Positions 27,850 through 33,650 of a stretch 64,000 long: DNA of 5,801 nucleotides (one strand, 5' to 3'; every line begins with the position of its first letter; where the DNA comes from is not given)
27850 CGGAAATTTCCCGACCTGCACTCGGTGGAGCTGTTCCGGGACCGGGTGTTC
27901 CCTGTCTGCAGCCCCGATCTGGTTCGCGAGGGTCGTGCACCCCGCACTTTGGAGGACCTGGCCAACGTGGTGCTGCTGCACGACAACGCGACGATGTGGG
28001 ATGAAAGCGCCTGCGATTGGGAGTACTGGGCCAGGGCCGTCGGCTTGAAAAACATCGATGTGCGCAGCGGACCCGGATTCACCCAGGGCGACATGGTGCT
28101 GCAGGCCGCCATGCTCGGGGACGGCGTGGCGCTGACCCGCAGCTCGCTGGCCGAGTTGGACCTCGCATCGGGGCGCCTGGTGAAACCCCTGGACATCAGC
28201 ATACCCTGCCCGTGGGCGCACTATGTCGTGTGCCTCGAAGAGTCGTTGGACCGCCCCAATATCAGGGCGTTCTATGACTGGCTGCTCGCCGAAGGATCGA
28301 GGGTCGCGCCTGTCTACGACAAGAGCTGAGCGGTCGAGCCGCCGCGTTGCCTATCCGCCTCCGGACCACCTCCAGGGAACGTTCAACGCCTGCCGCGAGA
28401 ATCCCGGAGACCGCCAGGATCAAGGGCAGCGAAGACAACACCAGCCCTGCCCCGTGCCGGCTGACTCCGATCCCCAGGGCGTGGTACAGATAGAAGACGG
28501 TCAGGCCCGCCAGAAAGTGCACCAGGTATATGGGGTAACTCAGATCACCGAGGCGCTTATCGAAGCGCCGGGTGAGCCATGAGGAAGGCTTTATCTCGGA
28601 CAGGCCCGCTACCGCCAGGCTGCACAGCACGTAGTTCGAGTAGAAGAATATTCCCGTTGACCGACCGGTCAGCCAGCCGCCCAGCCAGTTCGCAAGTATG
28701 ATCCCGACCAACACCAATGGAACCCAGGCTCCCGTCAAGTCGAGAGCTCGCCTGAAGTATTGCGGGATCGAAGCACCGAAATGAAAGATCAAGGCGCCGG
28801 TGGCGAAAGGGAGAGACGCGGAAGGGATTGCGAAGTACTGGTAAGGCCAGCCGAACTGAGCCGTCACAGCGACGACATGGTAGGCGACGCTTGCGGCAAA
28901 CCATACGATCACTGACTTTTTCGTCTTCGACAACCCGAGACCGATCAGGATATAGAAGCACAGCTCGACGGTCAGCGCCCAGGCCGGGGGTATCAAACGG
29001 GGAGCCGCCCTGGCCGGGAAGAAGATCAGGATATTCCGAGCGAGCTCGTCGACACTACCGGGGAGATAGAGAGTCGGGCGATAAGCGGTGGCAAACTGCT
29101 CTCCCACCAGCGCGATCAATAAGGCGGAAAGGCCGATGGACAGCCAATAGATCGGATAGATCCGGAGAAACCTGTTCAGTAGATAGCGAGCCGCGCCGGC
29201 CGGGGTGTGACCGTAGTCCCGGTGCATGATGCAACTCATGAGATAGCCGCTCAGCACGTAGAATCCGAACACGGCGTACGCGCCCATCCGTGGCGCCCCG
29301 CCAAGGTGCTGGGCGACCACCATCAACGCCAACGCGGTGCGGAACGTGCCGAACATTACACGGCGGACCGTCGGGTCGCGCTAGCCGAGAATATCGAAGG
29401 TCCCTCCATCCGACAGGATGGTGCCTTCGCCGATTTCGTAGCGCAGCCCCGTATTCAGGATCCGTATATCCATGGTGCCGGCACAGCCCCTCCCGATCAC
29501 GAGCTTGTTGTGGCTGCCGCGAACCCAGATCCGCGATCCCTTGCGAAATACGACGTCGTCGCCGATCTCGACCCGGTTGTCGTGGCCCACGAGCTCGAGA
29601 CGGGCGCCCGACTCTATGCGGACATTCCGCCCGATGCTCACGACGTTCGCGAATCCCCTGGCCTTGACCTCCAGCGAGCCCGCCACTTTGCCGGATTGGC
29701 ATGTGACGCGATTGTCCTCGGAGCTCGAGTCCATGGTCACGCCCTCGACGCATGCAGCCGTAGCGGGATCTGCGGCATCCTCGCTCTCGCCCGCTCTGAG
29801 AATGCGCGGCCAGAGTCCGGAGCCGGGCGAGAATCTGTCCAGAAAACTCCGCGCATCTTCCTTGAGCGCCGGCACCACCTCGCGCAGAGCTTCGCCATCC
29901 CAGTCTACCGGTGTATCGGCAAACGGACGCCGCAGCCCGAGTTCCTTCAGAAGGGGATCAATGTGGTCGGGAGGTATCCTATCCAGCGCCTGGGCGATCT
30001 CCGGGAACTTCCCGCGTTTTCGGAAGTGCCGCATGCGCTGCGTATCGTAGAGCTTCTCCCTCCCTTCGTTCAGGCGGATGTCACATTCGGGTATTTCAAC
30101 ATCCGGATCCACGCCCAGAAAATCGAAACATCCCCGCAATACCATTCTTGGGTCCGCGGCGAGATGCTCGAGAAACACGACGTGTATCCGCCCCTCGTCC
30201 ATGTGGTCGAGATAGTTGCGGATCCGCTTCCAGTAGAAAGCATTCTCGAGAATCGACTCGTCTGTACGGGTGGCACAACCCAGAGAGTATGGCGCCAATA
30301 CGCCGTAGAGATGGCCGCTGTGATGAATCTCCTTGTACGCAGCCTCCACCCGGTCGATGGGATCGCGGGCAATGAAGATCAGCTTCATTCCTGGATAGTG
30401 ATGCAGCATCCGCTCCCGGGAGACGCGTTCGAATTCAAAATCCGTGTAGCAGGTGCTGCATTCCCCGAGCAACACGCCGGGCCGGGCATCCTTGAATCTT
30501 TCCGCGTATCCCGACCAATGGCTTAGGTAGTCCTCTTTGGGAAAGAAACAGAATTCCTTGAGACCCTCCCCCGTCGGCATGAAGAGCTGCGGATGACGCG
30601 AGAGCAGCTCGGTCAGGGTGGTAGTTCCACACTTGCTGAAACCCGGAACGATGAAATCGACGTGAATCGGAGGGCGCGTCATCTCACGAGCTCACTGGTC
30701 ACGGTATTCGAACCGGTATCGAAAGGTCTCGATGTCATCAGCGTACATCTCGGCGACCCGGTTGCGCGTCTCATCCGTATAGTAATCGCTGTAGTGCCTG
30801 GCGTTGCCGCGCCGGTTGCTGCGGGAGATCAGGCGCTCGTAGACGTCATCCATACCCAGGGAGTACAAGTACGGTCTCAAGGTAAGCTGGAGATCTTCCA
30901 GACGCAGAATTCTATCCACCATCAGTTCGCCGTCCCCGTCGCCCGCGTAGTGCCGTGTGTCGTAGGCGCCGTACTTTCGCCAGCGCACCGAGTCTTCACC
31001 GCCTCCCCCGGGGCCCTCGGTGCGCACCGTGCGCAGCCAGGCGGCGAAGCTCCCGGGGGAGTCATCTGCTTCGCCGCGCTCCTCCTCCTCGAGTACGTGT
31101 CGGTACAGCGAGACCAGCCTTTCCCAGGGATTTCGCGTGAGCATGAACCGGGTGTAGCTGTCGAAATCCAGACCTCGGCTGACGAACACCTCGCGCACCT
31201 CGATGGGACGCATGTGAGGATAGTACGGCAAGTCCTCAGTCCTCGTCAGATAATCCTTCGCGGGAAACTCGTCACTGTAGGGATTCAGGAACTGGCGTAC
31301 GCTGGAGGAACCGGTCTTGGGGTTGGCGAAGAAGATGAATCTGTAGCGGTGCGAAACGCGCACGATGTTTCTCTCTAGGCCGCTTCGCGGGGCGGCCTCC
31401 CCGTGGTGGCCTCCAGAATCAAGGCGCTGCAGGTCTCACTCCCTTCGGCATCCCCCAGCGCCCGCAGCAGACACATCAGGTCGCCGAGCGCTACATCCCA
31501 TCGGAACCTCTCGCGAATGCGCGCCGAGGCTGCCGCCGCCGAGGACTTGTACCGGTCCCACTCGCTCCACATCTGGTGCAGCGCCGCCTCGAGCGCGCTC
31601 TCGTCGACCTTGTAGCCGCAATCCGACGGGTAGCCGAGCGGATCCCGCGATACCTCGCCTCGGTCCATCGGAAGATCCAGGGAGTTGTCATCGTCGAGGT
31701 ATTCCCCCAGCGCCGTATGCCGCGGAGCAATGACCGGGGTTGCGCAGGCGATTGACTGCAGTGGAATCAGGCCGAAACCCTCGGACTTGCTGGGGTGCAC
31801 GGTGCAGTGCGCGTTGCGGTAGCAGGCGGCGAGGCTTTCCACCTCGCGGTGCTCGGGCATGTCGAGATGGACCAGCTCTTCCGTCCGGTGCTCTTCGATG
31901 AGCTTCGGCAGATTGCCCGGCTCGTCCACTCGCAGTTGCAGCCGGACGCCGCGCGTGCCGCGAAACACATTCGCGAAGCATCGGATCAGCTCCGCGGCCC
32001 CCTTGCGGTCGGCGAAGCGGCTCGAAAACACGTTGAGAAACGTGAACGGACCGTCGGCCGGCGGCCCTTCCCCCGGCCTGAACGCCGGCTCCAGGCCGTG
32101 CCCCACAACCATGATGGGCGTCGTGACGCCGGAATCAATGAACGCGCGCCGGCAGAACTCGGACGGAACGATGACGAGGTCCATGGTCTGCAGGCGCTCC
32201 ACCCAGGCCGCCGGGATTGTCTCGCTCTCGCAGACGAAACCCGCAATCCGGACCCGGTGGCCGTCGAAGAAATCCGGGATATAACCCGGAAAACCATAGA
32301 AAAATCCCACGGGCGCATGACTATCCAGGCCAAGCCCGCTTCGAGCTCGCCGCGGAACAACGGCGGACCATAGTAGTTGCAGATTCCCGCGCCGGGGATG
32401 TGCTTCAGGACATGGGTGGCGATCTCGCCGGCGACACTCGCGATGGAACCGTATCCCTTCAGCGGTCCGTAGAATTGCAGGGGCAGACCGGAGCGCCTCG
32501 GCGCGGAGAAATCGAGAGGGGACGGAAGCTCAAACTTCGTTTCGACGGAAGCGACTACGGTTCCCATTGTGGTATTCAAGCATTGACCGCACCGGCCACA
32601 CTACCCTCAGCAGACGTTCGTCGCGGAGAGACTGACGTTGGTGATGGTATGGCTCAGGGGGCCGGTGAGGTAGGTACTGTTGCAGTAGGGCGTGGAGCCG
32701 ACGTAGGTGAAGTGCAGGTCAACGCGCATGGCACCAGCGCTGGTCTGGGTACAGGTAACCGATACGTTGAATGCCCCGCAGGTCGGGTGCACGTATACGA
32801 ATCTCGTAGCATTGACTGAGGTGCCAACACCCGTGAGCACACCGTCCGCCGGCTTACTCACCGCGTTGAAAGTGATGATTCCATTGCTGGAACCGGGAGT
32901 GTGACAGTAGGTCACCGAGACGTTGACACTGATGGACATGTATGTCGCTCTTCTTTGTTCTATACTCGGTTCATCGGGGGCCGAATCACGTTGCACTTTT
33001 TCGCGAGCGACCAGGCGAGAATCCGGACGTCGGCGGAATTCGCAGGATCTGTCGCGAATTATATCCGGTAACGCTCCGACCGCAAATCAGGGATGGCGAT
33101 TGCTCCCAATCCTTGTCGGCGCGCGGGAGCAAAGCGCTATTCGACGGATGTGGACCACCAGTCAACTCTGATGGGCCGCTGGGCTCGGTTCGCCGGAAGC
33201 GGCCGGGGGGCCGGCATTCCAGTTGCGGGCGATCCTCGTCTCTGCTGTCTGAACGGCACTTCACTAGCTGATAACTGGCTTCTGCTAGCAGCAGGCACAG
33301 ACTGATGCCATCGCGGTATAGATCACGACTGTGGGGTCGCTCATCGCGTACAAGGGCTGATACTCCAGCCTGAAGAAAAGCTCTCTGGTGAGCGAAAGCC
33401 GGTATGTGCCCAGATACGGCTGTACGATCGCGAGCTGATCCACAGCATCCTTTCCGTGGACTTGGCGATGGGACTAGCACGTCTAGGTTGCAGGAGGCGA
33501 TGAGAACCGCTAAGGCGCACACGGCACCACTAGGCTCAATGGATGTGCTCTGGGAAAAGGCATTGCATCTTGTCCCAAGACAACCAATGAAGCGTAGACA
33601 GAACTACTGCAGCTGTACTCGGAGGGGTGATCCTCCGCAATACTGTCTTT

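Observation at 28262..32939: Compact operon: small N-x-S/T-rich Cys protein followed by GT4, two sulfotransferases and an O-acyltransferase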

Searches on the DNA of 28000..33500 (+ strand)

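Call 12: search_dna_similar(query=window:28000-33500:+, collection=plasmids, mode=near)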
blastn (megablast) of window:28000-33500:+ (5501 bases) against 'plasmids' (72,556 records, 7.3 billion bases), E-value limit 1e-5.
No match.
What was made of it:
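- Tried and rejected: No match (call 12).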
